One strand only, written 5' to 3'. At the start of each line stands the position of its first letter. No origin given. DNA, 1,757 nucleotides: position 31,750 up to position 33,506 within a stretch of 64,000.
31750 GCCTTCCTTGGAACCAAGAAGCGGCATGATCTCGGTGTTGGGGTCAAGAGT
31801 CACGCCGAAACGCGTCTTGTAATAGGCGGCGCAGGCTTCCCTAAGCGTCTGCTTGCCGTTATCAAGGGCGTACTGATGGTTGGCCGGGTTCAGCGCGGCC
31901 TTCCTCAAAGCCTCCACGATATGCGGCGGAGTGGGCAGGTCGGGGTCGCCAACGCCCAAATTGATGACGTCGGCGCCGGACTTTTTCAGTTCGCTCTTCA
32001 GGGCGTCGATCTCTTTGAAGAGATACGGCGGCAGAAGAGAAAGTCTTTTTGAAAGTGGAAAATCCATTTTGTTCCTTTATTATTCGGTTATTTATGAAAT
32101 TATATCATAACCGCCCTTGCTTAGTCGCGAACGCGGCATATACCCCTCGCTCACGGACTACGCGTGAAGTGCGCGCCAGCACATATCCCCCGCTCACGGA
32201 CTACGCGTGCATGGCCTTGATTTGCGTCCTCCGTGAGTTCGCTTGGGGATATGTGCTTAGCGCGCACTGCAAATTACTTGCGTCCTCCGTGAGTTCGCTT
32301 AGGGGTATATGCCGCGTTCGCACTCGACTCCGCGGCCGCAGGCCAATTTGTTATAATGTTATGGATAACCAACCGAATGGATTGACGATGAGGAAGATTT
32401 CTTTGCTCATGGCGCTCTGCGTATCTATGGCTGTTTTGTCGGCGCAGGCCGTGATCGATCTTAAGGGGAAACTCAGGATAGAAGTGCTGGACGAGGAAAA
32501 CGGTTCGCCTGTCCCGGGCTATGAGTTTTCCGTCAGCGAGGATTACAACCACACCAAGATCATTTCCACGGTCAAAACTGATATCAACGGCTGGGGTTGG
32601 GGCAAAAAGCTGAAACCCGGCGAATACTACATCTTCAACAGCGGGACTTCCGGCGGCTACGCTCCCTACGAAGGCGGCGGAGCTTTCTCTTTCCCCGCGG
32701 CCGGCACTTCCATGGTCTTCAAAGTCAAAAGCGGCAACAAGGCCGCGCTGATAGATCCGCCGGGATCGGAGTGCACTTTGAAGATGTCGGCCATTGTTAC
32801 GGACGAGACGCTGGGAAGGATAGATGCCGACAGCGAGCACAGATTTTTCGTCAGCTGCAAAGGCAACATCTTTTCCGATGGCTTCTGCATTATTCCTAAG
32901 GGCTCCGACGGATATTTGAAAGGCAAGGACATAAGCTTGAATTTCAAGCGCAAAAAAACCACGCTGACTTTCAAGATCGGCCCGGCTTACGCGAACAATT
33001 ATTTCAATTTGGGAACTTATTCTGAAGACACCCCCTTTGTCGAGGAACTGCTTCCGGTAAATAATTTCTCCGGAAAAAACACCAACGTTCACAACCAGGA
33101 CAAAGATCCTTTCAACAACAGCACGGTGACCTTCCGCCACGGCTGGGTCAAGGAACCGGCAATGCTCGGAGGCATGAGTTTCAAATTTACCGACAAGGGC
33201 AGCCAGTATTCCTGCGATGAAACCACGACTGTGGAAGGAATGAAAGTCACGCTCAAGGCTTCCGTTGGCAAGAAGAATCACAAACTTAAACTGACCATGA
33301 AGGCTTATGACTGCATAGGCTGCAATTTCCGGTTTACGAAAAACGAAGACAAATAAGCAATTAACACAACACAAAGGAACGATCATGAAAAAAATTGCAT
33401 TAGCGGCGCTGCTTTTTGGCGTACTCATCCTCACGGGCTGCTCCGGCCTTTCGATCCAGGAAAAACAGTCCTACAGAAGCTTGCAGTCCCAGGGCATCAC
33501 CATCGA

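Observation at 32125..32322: Nearly perfect ~200-bp nested palindrome between divergently transcribed genes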

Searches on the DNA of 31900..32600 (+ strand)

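Call 5: search_rna_families(source=window, start=31900, end=32600, threshold=evalue, max_evalue=10)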
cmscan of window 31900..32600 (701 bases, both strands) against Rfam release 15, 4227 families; matches with E-value up to 10: 3.
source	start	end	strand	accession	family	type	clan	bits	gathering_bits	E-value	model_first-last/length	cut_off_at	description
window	32023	32119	-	RF00309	snosnR60_Z15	Gene; snRNA; snoRNA; CD-box;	CL00070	17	41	7.4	1-98/98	no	Small nucleolar RNA snR60/Z15/Z230/Z193/J17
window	32361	32379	+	RF00617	cHP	Cis-reg;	CL00129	15.6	40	2.4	1-45/45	no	Flavivirus capsid hairpin cHP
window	32383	32418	+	RF01526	ceN106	Gene; snRNA; snoRNA; CD-box;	-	14.1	60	8.3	1-77/77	no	C. elegans snoRNA ceN106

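Call 37: build_rna_model(alignment_id=A1)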
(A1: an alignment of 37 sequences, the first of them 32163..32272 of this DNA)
Model R1 built from alignment A1 (37 sequences, 113 columns); structure: RNAalifold consensus.
model positions 110; base pairs 28; branch points 0; effective number of sequences 1.73; information 0.59 bits per position. Calibrated on 0.2 Mb of random sequence (short: E-values are rough).
structure used (alignment columns):
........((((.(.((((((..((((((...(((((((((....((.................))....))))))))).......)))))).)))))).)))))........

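Call 38: search_with_rna_model(model_id=R1, sources=[window, L001, L002, L003, L004, L005, L007, L008, L009, L010, L011, L012, L013, L015, L016, L017, L018, L019, L020, L021, L022, L023, L024, L025, L026, L027, L028, L029, L030, L031, L033, L034, L035, L036, L037, L038, L039], max_evalue=1)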
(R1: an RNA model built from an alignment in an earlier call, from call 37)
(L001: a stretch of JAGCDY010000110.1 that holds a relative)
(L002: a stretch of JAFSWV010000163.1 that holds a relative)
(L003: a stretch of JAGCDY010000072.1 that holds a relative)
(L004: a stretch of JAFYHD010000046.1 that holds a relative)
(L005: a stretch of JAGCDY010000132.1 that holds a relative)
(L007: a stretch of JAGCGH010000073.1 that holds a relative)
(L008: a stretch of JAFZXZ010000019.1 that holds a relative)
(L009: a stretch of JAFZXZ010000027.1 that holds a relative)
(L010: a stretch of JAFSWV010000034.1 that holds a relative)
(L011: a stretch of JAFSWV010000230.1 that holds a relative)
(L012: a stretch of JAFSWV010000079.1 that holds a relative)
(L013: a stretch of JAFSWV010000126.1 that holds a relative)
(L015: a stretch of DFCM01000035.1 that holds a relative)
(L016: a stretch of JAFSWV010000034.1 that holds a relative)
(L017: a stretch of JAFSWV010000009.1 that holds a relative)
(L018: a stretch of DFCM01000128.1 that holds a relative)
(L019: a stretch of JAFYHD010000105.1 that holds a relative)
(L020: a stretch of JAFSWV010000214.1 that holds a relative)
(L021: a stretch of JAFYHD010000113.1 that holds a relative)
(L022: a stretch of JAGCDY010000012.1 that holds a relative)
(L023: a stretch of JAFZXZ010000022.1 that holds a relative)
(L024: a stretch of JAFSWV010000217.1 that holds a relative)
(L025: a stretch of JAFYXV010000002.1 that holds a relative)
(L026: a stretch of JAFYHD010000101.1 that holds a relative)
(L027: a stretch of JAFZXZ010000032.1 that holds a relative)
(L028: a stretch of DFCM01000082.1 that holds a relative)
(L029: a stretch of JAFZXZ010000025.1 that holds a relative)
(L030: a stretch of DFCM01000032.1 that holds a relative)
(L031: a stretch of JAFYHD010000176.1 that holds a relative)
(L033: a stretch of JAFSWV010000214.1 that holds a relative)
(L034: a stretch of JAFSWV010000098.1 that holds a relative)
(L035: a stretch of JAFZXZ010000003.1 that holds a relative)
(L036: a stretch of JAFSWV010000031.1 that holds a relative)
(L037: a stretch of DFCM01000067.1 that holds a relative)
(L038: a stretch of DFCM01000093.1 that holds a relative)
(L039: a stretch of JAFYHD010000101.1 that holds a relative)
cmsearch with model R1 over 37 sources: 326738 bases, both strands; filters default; matches with E-value up to 1: 100.
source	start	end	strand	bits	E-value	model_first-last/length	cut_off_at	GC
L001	5269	5378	+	123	2.9e-30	1-110/110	no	0.55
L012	3022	3131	-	121.3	8.4e-30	1-110/110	no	0.55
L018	4326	4435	-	120.1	1.7e-29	1-110/110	no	0.56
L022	327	436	+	118.3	5.4e-29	1-110/110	no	0.57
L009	450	559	-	118.1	6e-29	1-110/110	no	0.59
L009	7811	7920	-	117.7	7.7e-29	1-110/110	no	0.53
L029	7337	7446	+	117.5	9.1e-29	1-110/110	no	0.54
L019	4075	4184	-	117.3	1e-28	1-110/110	no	0.57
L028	2912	3021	+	116.8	1.4e-28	1-110/110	no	0.55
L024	4007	4116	+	116.8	1.4e-28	1-110/110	no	0.5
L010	3598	3707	+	116.5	1.7e-28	1-110/110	no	0.56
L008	5137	5247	-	115.6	2.9e-28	1-110/110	no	0.5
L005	5550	5659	+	115.4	3.4e-28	1-110/110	no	0.62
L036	484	594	+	115.3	3.5e-28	1-110/110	no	0.6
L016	548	658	-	114.6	5.3e-28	1-110/110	no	0.51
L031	55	164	-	112.5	2e-27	1-110/110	no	0.64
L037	7669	7777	-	112.5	2e-27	1-110/110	no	0.59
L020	4743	4851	+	111.8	3.1e-27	1-110/110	no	0.6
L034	6460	6570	+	111.1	4.9e-27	1-110/110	no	0.62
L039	7851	7959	+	110.9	5.7e-27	1-110/110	no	0.58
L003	7217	7326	-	110.7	6.3e-27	1-110/110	no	0.59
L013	4573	4682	+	110.7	6.3e-27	1-110/110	no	0.59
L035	1585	1694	+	110.7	6.3e-27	1-110/110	no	0.59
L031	1290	1399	-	110.7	6.4e-27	1-110/110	no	0.53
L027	3244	3354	-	110.5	6.9e-27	1-110/110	no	0.56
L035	400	509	+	110.3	8.1e-27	1-110/110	no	0.53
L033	2151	2260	-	108.9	1.9e-26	1-110/110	no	0.6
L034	6592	6701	+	108.7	2.2e-26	1-110/110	no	0.58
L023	2207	2318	-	108.7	2.2e-26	1-110/110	no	0.62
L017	3686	3795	+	108.7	2.2e-26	1-110/110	no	0.61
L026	2720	2828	-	108.5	2.5e-26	1-110/110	no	0.6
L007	5467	5575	+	108.2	3e-26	1-110/110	no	0.57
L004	1925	2035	+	106.2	1.1e-25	1-110/110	no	0.68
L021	7051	7162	-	101.5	2e-24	1-110/110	no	0.53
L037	2695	2805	-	96.4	4.8e-23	1-110/110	no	0.53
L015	4658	4769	-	95.2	1e-22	1-110/110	no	0.51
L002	5665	5775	+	91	1.4e-21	1-110/110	no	0.64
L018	7083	7193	+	90.6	1.8e-21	1-110/110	no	0.65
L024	4145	4254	-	89.5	3.6e-21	1-110/110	no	0.55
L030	2605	2727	-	89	4.9e-21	1-110/110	no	0.59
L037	2573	2683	+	79.2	2.3e-18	1-110/110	no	0.58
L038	3834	3895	-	78.2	4.1e-18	25-86/110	no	0.63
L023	704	816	+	71.8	2.3e-16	1-110/110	no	0.58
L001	5403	5515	-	69.9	7.3e-16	1-110/110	no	0.51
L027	3116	3225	+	68.7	1.6e-15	1-110/110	no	0.53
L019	3946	4055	+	67.2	4.1e-15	1-110/110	no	0.52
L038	3681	3790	+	63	5.7e-14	1-110/110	no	0.54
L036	609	717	-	60.4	2.8e-13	1-110/110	no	0.54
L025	3371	3475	+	59.7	4.4e-13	1-110/110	no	0.55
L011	4642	4707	+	57.6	1.6e-12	1-66/110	3'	0.61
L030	2482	2590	+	54.5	1.1e-11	1-110/110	no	0.55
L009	5134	5235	-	49.3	3e-10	1-110/110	no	0.5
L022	327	436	-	40.8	6e-08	1-110/110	no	0.57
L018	4326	4435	+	39.8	1.1e-07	1-110/110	no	0.56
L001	5269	5378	-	39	1.8e-07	1-110/110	no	0.55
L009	5020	5128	+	38.4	2.6e-07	1-110/110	no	0.51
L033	2151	2260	+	37.6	4.4e-07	1-110/110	no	0.6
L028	2912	3021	-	37.6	4.4e-07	1-110/110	no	0.55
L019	4075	4184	+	37.4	4.9e-07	1-110/110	no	0.57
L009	450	559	+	37.3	5.2e-07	1-110/110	no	0.59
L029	7337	7446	-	36.4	9.5e-07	1-110/110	no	0.54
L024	4007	4116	-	35.1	2.1e-06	1-110/110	no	0.5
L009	7811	7920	+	34.8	2.5e-06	1-110/110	no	0.53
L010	3598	3707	-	34.4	3.3e-06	1-110/110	no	0.56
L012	3022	3131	+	34.2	3.6e-06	1-110/110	no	0.55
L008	5137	5247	+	32.6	1e-05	1-110/110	no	0.5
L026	2720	2828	+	32.6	1e-05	1-110/110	no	0.6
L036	484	594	-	31.9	1.5e-05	1-110/110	no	0.6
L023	2207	2318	+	31.3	2.3e-05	1-110/110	no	0.62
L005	5550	5659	-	31.1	2.5e-05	1-110/110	no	0.62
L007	5467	5575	-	30.8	3e-05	1-110/110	no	0.57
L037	7669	7777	+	30.4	3.9e-05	1-110/110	no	0.59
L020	4743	4851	-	30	5.1e-05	1-110/110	no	0.6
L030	2605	2727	+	29.5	7.2e-05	1-110/110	no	0.59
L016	548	658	+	29.1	8.9e-05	1-110/110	no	0.51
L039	7851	7959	-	28.8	0.00011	1-110/110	no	0.58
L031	55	162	+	28.7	0.00011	1-110/110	no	0.63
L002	5665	5775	-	28.1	0.00017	1-110/110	no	0.64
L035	400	509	-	27.9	0.00019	1-110/110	no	0.53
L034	6460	6570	-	27.6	0.00023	1-110/110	no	0.62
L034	6592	6702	-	27.4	0.00026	1-110/110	no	0.58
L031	1290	1399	+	27.3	0.00027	1-110/110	no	0.53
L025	3371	3475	-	27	0.00034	1-110/110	no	0.55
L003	7217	7326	+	25.3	0.001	1-110/110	no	0.59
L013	4573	4682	-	25.3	0.001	1-110/110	no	0.59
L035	1585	1694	-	25.3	0.001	1-110/110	no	0.59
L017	3686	3795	-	25.1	0.0011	1-110/110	no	0.61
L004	1925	2035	-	24.1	0.0021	1-110/110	no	0.68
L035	1716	1801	-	24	0.0022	1-110/110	no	0.5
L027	3244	3354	+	22.9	0.0043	1-110/110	no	0.56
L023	705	816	-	22.9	0.0045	1-110/110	no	0.59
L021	7051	7162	+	22.6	0.0054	1-110/110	no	0.53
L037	2573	2683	-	22.3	0.0063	1-110/110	no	0.58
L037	2695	2805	+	20.9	0.015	1-110/110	no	0.53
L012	2937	3016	+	19.6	0.035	1-110/110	no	0.54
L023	2115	2198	+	17.9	0.096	1-110/110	no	0.52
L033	2048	2129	+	17.3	0.14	1-110/110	no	0.52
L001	5403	5515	+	16.9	0.18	1-110/110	no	0.51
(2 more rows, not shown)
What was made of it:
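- The covariance model scores about 110 bits forward and about 30 reverse (call 38).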

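Call 55: search_with_rna_model(model_id=R1, sources=[L096, L097], max_evalue=1, filters=off)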
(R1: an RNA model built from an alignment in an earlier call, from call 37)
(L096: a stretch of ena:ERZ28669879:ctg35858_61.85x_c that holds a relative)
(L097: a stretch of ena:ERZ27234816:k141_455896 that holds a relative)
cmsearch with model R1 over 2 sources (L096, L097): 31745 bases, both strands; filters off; matches with E-value up to 1: 0.
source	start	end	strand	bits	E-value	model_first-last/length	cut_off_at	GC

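Call 71: search_dna_similar(query=window:32120-32330:+, collection=ecoli_genomes, mode=distant, max_evalue=0.01, max_rows=5)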
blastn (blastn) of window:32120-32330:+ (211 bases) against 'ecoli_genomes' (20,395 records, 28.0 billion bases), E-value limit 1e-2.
No match.
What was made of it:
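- On ERIC-like extragenic palindrome: No blastn match in 28 Gb of E. coli genomes (call 71)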

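Call 72: search_dna_similar(query=window:32120-32330:+, collection=plasmids, mode=distant, max_evalue=0.01, max_rows=5)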
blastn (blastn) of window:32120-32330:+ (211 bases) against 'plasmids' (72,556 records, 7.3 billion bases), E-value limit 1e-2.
No match.

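Call 73: search_dna_similar(query=window:32120-32330:+, collection=phages, mode=distant, max_evalue=0.01, max_rows=5)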
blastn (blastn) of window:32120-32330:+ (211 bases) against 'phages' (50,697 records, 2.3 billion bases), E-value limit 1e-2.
No match.
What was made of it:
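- Tried and rejected: blastn of the element against E. coli genomes, plasmids and phages gave no match (calls 71-73).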

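Call 76: search_with_rna_model(model_id=R1, sources=[L098, L099, L100], max_evalue=1, filters=off, show_alignments=3)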
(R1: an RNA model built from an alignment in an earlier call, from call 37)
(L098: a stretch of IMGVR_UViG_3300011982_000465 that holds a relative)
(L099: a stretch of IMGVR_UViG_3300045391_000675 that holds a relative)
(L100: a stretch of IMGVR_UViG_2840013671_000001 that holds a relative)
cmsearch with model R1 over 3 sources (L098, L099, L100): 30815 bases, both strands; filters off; matches with E-value up to 1: 4.
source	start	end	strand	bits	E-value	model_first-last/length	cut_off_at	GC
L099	12422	12483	+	11.8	0.43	1-110/110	no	0.5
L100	10345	10388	+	11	0.71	1-110/110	no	0.66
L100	7504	7561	-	10.9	0.75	1-110/110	no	0.71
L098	2675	2726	+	10.5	0.96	1-110/110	no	0.6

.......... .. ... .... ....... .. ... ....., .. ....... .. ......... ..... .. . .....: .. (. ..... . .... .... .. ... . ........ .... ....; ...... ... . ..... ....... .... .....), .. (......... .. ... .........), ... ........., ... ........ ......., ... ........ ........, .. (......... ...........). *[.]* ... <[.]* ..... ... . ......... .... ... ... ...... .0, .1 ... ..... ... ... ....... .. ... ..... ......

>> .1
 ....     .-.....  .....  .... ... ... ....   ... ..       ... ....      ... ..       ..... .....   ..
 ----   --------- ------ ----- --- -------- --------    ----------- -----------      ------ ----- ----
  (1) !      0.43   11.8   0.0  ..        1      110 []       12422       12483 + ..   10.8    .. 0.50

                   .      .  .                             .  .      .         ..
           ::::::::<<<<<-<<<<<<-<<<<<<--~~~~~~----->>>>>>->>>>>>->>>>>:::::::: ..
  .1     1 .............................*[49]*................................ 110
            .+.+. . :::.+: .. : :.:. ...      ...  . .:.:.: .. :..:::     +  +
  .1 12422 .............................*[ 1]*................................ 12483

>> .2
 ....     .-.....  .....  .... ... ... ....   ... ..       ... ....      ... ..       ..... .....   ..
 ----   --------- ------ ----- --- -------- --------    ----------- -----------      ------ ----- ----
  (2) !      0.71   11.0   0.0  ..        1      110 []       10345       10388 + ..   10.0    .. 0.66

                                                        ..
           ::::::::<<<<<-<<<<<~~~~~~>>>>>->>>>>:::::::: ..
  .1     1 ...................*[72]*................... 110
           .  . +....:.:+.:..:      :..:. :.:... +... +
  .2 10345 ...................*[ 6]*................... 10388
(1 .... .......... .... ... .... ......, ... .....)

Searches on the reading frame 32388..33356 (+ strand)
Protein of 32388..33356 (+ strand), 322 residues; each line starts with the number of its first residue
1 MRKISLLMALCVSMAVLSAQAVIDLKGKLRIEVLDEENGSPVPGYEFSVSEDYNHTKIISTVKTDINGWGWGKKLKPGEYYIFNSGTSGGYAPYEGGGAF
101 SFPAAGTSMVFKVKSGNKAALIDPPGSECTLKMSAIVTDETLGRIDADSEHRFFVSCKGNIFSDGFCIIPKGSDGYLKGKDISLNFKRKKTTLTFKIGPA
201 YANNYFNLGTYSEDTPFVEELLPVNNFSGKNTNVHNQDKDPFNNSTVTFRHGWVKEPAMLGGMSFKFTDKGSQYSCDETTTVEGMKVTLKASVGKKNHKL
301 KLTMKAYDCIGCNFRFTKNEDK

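Call 65: search_protein_families(library=pfam, proteins=[window:32388-33356:+], max_evalue=0.01)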
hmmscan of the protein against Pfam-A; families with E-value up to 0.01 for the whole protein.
window:32388-33356:+ (322 aa): 1 family
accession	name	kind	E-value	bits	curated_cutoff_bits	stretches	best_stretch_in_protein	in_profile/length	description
PF17802.7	SpaA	-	3.5e-06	27.5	23.1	1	27-91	1-65/91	Prealbumin-like fold domain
